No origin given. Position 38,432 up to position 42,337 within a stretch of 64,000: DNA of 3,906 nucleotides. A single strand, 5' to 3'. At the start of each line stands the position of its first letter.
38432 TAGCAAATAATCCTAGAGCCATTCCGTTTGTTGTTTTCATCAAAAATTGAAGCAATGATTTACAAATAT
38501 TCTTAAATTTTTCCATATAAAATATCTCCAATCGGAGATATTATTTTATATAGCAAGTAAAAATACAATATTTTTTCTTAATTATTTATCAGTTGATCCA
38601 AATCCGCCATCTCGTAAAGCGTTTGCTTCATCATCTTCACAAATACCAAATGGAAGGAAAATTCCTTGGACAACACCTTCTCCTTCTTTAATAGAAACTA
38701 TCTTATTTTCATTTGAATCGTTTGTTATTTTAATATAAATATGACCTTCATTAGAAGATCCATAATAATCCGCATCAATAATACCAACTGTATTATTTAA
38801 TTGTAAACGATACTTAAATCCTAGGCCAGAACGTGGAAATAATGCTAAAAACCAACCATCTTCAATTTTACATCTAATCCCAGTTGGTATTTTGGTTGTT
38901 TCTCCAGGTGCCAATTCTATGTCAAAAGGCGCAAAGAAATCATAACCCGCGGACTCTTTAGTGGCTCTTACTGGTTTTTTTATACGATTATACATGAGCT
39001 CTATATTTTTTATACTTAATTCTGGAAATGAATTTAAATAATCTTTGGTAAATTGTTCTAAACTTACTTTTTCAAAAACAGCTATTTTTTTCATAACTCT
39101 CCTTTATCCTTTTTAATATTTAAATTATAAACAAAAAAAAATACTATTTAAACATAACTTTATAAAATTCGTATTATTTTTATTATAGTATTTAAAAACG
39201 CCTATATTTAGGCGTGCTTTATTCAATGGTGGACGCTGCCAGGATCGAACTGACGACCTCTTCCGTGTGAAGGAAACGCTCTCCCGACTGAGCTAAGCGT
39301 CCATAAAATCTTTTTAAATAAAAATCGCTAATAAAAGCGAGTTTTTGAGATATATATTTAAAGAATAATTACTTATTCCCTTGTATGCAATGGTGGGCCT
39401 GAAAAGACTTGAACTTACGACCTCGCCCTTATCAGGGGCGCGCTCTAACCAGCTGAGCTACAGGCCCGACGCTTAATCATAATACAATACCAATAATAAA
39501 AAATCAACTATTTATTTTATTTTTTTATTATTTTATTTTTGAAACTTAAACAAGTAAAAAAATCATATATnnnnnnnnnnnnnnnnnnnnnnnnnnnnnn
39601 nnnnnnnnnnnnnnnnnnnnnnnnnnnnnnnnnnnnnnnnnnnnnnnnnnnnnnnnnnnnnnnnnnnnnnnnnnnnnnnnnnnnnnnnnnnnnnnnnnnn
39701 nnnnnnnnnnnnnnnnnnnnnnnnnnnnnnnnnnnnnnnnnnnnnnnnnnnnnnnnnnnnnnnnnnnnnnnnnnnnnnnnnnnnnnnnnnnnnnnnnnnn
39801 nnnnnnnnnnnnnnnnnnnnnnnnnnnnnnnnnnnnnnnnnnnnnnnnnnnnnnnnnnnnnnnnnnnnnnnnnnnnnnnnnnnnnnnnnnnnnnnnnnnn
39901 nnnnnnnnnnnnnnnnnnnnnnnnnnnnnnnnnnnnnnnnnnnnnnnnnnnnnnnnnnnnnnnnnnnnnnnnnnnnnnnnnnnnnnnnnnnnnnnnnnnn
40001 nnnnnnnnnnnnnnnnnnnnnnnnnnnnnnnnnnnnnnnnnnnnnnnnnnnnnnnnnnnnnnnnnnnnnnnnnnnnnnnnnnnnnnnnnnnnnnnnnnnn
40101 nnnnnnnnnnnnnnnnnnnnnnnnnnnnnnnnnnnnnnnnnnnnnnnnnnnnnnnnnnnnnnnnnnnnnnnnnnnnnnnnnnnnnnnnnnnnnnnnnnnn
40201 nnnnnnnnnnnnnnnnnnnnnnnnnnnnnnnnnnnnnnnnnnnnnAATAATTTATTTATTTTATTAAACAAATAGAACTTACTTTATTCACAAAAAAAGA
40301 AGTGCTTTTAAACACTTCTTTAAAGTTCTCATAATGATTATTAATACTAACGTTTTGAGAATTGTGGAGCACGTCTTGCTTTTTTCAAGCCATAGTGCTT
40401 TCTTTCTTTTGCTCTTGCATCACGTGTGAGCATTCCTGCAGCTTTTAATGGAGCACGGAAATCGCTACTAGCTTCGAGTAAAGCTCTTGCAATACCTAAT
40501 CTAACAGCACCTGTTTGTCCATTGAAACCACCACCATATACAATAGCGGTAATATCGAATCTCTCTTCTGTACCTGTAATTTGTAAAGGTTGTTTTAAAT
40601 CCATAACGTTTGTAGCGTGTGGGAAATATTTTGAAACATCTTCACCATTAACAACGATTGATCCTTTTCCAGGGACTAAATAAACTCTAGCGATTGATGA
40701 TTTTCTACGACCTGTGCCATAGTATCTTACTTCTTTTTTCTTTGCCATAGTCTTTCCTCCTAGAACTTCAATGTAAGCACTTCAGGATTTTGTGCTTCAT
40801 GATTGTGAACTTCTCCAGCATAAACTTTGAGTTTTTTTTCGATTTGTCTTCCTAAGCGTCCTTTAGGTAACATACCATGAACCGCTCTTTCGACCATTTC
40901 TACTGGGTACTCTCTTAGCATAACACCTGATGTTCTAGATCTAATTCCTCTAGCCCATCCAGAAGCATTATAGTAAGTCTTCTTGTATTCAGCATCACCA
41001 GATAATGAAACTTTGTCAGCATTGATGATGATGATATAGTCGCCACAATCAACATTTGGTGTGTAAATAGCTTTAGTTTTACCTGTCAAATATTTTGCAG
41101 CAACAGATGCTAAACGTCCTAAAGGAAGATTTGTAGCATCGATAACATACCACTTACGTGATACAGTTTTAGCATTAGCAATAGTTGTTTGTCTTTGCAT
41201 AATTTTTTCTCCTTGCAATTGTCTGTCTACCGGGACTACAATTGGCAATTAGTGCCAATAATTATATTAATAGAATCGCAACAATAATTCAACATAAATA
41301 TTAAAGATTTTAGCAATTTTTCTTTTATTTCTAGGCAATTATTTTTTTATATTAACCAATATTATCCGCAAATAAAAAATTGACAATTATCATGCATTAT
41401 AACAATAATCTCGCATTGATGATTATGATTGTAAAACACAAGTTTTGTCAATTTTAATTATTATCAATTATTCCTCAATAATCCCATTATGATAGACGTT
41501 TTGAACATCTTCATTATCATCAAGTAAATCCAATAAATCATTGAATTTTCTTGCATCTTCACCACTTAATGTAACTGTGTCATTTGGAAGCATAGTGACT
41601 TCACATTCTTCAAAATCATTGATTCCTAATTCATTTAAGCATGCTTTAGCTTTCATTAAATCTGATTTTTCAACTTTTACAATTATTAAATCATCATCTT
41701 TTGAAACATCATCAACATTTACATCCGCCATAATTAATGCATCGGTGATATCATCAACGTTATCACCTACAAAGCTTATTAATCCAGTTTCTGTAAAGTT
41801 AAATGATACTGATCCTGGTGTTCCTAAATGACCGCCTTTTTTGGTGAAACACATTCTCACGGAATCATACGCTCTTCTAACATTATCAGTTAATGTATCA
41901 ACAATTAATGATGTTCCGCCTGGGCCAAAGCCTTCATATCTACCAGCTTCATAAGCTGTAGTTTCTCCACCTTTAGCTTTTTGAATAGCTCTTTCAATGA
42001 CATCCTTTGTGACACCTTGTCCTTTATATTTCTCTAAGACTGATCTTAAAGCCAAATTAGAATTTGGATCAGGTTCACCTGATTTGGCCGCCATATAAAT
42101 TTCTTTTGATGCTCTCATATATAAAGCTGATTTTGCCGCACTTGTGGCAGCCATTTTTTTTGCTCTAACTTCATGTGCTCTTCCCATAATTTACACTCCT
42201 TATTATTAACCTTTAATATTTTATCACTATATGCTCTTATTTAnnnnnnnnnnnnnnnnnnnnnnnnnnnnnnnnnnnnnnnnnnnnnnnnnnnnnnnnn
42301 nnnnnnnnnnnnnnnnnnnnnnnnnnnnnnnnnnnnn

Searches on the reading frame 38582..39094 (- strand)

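Call 55: search_protein_families(library=pfam, proteins=[window:38582-39094:-], max_evalue=0.0001)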
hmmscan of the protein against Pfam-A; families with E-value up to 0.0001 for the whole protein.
window:38582-39094:- (170 aa): 1 family
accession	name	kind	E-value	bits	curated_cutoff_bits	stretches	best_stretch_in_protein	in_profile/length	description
PF00692.24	dUTPase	-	1.5e-15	57.6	22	1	38-168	3-128/129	dUTPase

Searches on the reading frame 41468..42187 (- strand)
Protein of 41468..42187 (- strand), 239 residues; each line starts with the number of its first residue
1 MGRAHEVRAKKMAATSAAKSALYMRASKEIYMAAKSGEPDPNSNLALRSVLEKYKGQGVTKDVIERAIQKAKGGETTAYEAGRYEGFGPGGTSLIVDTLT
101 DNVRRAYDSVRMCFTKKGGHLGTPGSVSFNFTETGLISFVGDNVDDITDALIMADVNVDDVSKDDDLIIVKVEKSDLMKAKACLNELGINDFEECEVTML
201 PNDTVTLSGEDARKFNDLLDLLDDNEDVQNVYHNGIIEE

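Call 55: search_protein_families(library=pfam, proteins=[window:41468-42187:-], max_evalue=0.0001)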
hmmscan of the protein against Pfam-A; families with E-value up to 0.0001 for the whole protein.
window:41468-42187:- (239 aa): 2 families
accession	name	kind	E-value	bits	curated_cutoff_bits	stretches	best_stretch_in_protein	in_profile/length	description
PF01709.26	Transcrip_reg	-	6.2e-45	153.2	27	1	79-234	1-159/160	TACO1/YebC second and third domain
PF20772.2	TACO1_YebC_N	-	3.8e-22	79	36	1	6-73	4-72/73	TACO1/YebC protein N-terminal domain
